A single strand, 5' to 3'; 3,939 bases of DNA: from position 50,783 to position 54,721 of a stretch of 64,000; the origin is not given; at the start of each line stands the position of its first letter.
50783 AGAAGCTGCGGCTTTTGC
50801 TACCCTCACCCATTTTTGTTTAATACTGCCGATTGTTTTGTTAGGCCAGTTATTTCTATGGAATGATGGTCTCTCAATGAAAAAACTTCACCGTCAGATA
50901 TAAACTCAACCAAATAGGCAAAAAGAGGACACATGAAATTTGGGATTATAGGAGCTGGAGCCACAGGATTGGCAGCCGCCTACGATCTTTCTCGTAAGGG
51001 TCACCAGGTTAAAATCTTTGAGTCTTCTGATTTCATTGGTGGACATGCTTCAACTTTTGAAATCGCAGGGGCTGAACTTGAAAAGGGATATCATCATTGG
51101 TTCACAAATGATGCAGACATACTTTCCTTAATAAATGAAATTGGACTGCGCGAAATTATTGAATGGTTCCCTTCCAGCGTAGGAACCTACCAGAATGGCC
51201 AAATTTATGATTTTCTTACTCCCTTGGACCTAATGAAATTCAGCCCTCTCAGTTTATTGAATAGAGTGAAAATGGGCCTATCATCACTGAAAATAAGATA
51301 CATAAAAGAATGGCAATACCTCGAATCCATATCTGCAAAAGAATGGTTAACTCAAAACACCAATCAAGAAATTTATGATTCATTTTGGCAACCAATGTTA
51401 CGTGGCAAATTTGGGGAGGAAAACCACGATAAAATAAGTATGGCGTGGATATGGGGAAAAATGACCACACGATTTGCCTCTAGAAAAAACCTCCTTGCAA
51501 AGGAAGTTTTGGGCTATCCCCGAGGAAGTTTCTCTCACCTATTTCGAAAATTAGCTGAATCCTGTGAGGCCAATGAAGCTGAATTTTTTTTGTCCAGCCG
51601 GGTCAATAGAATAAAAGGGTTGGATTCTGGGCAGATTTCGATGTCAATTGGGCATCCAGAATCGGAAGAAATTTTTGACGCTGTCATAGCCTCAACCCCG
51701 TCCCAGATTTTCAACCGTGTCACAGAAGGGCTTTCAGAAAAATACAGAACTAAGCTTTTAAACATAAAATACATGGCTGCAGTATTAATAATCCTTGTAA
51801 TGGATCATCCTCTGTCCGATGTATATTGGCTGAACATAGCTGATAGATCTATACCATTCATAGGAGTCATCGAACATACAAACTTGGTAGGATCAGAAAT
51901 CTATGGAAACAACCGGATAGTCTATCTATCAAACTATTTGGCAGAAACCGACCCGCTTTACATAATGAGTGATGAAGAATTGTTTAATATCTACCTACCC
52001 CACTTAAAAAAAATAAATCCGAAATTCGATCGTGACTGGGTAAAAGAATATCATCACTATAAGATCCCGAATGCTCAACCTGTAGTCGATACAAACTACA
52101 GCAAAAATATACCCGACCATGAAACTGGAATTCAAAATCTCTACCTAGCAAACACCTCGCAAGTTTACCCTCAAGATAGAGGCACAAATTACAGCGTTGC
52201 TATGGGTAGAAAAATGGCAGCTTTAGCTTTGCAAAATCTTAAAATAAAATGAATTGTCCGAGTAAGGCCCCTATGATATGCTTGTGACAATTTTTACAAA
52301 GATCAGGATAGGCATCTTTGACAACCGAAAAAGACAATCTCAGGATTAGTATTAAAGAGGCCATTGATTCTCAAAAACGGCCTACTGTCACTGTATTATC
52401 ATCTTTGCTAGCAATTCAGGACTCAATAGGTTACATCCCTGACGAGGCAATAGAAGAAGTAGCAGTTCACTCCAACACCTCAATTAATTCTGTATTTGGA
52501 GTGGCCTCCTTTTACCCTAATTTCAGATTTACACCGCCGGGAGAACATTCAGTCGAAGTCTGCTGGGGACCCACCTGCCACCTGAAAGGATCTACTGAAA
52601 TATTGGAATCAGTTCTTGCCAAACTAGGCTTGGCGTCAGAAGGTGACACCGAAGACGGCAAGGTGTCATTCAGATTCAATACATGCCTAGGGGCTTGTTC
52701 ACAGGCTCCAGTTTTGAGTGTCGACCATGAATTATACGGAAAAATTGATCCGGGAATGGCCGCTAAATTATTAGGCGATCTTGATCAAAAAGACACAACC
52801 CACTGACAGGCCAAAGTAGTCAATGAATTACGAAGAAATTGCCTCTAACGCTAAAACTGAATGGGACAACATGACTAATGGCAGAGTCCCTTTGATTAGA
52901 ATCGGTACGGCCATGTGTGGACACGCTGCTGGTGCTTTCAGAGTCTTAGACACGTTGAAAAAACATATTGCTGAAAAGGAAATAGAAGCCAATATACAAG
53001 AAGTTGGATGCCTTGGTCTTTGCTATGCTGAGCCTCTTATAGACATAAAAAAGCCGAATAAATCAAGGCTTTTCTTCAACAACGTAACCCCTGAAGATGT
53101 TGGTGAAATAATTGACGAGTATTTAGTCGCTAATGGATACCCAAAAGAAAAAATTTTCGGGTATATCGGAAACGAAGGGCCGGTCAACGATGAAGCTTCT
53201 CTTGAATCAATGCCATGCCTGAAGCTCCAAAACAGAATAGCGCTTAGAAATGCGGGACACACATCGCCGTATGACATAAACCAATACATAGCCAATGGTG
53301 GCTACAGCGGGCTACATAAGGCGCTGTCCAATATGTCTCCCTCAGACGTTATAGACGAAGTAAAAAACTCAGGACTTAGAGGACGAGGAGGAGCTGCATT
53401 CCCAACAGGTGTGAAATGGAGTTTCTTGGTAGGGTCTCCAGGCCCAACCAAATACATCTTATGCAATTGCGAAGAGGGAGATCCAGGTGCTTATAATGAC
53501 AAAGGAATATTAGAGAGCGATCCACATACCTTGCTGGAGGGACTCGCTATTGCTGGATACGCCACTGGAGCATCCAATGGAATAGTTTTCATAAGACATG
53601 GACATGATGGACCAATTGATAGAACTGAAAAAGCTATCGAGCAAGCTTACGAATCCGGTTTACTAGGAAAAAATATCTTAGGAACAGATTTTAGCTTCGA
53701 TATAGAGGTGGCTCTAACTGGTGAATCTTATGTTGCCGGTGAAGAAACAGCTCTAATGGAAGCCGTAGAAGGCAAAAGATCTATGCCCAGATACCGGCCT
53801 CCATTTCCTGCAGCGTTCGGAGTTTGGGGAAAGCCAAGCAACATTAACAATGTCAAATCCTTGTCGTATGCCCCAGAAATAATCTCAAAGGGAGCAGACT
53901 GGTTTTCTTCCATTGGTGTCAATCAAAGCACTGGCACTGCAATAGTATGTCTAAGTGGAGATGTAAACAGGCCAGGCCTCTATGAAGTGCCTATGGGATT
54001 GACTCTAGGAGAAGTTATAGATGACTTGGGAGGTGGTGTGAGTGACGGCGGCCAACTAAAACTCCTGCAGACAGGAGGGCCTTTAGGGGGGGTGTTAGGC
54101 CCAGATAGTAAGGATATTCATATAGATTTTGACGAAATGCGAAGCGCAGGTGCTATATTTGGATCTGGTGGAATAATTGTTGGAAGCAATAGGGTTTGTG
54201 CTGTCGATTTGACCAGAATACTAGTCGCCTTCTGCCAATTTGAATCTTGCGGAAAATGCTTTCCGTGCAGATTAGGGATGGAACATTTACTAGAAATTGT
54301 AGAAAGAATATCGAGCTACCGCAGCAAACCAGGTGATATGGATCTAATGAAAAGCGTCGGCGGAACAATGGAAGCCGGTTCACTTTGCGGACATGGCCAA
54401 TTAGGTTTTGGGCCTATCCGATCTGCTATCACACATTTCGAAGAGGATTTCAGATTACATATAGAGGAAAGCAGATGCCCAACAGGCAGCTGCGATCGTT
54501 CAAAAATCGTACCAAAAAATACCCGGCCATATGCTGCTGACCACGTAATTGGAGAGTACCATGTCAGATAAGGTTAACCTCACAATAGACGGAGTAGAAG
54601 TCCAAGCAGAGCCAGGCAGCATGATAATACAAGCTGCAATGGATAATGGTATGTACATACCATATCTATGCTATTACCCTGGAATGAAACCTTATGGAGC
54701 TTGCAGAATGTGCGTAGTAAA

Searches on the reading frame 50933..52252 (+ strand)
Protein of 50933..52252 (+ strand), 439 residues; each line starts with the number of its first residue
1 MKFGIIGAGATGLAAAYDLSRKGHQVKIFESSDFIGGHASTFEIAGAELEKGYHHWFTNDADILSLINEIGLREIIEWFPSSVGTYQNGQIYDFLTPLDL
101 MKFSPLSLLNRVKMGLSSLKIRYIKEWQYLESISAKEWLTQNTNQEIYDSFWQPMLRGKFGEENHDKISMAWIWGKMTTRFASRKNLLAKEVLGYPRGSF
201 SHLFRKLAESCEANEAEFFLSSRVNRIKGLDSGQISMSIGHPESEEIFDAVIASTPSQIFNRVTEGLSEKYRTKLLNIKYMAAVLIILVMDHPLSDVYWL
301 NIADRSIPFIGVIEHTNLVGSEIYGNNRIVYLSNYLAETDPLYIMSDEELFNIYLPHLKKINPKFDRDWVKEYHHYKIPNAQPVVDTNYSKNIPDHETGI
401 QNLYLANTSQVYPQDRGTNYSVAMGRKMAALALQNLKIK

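Call 54: search_protein_families(library=pfam, proteins=[window:50933-52252:+], max_evalue=0.00001)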
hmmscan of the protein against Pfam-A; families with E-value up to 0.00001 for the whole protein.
window:50933-52252:+ (439 aa): 3 families
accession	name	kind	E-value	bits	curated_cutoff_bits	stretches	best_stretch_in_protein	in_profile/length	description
PF01593.30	Amino_oxidase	-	5.1e-31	108.9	19.8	1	11-409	2-419/443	Flavin containing amine oxidoreductase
PF13450.12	NAD_binding_8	-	1.2e-14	54.8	21.9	1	5-67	1-65/68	NAD(P)-binding Rossmann-like domain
PF01266.30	DAO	-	2.9e-10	40.6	27.9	1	5-40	4-39/353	FAD dependent oxidoreductase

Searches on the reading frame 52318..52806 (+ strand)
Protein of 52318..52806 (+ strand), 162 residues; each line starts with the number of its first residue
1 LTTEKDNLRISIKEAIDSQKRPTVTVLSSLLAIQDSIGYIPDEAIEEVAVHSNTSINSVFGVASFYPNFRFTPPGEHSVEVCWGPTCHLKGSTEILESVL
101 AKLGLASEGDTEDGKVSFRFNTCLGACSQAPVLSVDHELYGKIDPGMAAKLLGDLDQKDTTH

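Call 54: search_protein_families(library=pfam, proteins=[window:52318-52806:+], max_evalue=0.00001)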
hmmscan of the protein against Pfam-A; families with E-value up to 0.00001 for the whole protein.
window:52318-52806:+ (162 aa): 1 family
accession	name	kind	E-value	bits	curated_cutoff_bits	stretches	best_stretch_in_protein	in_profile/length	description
PF01257.25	2Fe-2S_thioredx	-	4e-36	124.5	24.8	1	12-155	1-144/145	Thioredoxin-like [2Fe-2S] ferredoxin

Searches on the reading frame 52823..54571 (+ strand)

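Call 54: search_protein_families(library=pfam, proteins=[window:52823-54571:+], max_evalue=0.00001)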
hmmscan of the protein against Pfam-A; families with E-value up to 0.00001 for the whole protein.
window:52823-54571:+ (582 aa): 4 families
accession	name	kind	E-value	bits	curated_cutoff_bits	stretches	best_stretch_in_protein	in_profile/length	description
PF01512.22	Complex1_51K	-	1.3e-38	132.6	31.2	1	180-348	1-146/150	Nuo51 FMN-binding domain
PF10589.14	NADH_4Fe-4S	-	1.1e-23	83.4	23.5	1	463-546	2-85/85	NADH-ubiquinone oxidoreductase-F iron-sulfur binding region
PF10531.15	SLBB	-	1.7e-10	41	27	1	374-424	1-54/55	SLBB domain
PF22461.2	SLBB_2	-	3.8e-06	27.3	27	0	375-442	3-62/79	SLBB domain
